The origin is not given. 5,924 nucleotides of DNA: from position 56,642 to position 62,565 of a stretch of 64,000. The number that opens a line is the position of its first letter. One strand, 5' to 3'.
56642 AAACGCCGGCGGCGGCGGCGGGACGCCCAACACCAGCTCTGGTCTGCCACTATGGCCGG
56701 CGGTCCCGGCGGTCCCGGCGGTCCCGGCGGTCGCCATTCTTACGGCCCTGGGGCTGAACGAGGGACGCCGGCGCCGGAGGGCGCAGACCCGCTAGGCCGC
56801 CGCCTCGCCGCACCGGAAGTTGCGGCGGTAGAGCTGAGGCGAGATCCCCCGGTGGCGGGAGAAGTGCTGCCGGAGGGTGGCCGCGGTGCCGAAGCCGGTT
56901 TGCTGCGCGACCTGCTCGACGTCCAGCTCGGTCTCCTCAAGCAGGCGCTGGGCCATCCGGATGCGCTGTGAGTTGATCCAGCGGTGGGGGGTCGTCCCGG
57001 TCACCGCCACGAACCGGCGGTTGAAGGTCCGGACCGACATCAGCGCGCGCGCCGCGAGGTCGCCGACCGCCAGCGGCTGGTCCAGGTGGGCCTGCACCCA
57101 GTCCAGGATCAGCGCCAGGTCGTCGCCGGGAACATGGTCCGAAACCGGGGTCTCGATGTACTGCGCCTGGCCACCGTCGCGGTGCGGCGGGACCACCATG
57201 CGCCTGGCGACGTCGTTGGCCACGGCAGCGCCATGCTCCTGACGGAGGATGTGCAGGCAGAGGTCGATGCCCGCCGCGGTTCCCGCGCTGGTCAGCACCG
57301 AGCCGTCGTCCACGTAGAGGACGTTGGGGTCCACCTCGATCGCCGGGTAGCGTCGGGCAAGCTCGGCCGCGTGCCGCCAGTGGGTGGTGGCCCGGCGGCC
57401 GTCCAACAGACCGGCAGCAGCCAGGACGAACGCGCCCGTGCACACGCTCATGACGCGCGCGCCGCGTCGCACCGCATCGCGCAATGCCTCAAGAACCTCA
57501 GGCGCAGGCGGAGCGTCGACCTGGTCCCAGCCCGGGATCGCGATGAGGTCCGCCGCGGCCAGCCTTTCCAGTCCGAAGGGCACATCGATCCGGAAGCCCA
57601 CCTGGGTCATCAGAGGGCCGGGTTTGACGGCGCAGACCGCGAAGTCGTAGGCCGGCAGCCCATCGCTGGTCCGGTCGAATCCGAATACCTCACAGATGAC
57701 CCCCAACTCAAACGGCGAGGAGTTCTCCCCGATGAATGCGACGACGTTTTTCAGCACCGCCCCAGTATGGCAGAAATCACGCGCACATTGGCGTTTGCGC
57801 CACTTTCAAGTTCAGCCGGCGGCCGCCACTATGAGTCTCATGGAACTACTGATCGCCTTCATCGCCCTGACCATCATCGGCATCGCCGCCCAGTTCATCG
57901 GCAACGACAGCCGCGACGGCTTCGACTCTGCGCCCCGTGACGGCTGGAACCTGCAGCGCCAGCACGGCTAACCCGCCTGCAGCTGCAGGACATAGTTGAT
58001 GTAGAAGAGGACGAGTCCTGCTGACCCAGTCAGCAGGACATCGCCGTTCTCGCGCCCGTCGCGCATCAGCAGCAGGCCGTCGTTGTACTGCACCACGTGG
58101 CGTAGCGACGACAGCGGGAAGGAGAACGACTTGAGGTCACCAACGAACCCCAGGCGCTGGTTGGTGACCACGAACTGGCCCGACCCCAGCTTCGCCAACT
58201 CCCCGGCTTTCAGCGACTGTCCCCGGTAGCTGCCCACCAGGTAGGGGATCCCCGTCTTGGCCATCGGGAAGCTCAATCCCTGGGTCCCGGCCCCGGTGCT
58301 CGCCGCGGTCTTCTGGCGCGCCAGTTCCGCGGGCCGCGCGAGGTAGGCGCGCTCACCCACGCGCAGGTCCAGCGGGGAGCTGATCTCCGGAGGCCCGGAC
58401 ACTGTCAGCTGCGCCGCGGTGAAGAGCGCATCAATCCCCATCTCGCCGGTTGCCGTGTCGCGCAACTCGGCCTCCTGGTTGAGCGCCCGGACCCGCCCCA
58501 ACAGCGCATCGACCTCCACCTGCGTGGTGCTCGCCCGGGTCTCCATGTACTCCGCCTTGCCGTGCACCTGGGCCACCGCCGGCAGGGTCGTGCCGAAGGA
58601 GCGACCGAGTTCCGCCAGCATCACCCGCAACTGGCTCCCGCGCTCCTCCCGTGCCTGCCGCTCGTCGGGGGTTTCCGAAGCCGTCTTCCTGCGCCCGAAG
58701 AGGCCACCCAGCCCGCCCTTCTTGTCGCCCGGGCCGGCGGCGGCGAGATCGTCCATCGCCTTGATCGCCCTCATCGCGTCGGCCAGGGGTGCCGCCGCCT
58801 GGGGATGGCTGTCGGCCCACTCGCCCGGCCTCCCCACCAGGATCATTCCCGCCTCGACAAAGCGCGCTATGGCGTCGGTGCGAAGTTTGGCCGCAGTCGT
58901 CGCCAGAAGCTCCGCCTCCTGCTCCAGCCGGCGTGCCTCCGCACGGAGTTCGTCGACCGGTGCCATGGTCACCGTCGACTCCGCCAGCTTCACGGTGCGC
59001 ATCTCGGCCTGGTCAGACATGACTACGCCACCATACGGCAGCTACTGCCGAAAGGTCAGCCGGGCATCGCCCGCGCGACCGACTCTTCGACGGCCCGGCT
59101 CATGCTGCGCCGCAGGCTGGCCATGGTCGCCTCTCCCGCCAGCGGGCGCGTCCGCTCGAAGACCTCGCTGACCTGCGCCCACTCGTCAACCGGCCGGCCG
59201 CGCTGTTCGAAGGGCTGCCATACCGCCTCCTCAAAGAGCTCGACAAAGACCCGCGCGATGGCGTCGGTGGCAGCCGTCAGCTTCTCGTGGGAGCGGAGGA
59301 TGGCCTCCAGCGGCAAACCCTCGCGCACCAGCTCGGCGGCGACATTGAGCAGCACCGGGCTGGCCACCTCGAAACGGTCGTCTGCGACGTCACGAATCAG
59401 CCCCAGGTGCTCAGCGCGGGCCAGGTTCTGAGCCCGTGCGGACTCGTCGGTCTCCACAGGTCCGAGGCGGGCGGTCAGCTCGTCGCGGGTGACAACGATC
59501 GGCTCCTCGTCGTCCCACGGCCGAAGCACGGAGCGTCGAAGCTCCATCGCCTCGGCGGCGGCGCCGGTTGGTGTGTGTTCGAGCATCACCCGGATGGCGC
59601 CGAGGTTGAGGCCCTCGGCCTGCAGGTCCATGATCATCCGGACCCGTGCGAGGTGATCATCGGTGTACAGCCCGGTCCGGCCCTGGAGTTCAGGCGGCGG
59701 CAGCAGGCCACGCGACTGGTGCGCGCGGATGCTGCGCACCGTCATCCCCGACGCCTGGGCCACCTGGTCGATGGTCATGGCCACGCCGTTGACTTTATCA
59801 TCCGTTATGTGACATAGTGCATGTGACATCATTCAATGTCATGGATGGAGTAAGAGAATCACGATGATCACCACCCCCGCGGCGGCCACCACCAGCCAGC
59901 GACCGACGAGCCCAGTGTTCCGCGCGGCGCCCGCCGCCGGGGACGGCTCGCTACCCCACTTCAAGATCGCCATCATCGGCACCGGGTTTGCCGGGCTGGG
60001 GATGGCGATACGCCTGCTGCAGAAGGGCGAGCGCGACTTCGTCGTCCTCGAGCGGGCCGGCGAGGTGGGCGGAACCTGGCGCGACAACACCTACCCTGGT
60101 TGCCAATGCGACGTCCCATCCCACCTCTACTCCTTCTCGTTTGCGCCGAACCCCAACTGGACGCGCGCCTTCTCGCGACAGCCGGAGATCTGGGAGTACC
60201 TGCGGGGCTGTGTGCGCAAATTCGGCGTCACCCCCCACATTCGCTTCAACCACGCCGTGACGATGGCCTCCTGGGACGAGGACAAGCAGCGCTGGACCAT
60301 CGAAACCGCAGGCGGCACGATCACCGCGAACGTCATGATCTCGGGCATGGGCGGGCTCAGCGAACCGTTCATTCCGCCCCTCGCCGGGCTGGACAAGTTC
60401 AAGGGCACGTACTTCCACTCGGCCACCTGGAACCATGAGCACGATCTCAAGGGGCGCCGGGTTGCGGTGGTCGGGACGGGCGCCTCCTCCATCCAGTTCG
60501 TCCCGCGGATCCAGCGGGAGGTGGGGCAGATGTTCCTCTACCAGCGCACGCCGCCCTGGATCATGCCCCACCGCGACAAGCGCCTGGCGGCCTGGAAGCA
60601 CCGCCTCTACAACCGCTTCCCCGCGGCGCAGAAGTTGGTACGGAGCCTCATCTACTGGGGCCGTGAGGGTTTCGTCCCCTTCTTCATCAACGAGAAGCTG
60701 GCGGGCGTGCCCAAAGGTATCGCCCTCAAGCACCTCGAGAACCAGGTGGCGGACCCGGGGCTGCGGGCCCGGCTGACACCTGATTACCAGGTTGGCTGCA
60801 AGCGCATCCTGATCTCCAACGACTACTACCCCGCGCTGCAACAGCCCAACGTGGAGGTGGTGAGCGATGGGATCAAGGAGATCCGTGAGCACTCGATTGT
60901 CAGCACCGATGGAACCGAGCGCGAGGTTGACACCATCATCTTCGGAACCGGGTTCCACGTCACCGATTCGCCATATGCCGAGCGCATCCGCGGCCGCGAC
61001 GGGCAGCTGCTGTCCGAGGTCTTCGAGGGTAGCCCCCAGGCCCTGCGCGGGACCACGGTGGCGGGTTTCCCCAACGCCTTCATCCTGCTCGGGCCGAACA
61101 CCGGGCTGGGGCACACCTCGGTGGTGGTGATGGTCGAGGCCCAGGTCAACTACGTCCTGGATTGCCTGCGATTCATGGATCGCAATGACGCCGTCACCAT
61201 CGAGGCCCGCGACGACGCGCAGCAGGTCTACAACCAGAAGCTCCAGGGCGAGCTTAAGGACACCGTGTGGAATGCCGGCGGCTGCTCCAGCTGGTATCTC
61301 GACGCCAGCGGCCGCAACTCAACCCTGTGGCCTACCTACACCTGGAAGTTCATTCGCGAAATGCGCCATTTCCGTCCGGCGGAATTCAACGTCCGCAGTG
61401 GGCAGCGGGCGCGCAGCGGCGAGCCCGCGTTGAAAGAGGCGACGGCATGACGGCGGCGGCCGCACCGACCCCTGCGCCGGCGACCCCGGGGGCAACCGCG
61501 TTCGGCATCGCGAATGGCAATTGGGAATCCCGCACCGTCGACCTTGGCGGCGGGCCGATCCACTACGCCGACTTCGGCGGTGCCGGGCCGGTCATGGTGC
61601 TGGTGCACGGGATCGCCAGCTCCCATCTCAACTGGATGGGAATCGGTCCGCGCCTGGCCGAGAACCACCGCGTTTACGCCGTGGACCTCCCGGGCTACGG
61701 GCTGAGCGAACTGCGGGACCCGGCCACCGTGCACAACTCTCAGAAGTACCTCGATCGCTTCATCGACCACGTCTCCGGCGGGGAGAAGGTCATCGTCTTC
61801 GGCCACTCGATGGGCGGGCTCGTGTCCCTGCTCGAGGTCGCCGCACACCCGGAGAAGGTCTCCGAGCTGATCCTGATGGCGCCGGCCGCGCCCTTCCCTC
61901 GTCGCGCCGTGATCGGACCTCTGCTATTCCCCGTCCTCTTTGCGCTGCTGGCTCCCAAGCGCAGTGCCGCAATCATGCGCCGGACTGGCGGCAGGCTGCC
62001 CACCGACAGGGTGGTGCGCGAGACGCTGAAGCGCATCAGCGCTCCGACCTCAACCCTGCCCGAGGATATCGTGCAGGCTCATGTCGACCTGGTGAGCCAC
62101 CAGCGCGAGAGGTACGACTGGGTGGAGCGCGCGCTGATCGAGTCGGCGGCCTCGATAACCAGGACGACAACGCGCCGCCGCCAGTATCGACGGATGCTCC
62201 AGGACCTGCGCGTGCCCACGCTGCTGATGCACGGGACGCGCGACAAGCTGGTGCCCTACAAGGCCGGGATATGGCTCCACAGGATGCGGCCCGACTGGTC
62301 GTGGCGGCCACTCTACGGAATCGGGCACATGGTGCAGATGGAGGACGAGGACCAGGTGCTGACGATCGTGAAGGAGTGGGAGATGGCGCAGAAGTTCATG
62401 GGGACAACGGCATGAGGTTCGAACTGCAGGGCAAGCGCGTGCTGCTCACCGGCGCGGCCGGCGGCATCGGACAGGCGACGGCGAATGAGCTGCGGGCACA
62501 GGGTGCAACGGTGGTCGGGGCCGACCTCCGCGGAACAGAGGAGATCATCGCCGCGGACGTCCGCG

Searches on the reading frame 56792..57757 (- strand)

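Call 63: search_protein_families(library=pfam, proteins=[window:56792-57757:-], max_evalue=0.0001)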
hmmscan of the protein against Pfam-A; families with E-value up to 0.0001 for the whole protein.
window:56792-57757:- (321 aa): 3 families
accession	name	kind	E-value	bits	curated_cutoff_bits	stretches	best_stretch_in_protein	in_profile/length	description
PF12833.13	HTH_18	-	4.1e-21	75.5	33.6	1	234-312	1-79/80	Helix-turn-helix domain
PF01965.30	DJ-1_PfpI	-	2.6e-17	63.6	26.6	1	48-173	39-165/165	DJ-1/PfpI family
PF00165.29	HTH_AraC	-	5e-13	49.3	26.6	1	222-262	2-42/42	Bacterial regulatory helix-turn-helix proteins, AraC family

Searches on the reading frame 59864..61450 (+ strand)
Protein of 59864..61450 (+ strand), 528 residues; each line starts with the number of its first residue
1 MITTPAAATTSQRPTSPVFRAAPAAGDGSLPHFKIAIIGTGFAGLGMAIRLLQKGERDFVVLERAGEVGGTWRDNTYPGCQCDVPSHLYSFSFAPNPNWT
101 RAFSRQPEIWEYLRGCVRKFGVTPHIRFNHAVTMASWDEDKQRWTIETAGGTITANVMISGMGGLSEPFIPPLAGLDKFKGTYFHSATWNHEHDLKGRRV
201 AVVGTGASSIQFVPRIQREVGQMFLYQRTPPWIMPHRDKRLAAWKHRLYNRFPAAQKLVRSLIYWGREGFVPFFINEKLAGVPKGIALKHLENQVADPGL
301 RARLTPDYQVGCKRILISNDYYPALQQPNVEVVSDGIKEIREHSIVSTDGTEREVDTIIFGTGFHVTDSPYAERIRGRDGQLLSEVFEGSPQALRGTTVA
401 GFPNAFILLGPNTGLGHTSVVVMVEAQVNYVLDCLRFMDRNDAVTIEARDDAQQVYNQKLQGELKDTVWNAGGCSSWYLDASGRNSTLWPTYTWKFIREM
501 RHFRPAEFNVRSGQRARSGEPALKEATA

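Call 63: search_protein_families(library=pfam, proteins=[window:59864-61450:+], max_evalue=0.0001)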
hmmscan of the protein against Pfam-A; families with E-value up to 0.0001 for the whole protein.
window:59864-61450:+ (528 aa): 6 families
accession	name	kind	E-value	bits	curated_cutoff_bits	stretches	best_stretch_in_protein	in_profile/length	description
PF00743.25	FMO-like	-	1.2e-21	77.3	22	1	34-367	3-333/532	Flavin-binding monooxygenase-like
PF13738.12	Pyr_redox_3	-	6e-16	59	30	1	37-236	2-203/305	Pyridine nucleotide-disulphide oxidoreductase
PF13450.12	NAD_binding_8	-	7.7e-12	45.8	21.9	1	37-104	1-66/68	NAD(P)-binding Rossmann-like domain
PF07992.20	Pyr_redox_2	-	1.6e-11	44.6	26.1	1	33-212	1-157/291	Pyridine nucleotide-disulphide oxidoreductase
PF13434.12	Lys_Orn_oxgnase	-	1.6e-08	34.5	21.3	1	106-219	94-210/339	L-lysine 6-monooxygenase/L-ornithine 5-monooxygenase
PF01266.30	DAO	-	1.2e-07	32.1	27.9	0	34-75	1-42/353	FAD dependent oxidoreductase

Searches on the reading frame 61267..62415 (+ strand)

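Call 63: search_protein_families(library=pfam, proteins=[window:61267-62415:+], max_evalue=0.0001)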
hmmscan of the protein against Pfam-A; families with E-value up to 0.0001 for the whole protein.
window:61267-62415:+ (382 aa): 4 families
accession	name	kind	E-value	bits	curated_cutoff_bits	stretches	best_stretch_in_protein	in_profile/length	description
PF00561.26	Abhydrolase_1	-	6.8e-26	91.8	25.8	1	108-359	1-243/245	alpha/beta hydrolase fold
PF12697.13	Abhydrolase_6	-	2.5e-22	81.1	26.3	1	110-364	1-214/217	Alpha/beta hydrolase family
PF12146.15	Hydrolase_4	-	1.1e-21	77.7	27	1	109-341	6-217/239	Serine aminopeptidase, S33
PF07819.20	PGAP1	-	5.9e-05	23.4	24.3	0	169-205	87-126/233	PGAP1-like alpha/beta domain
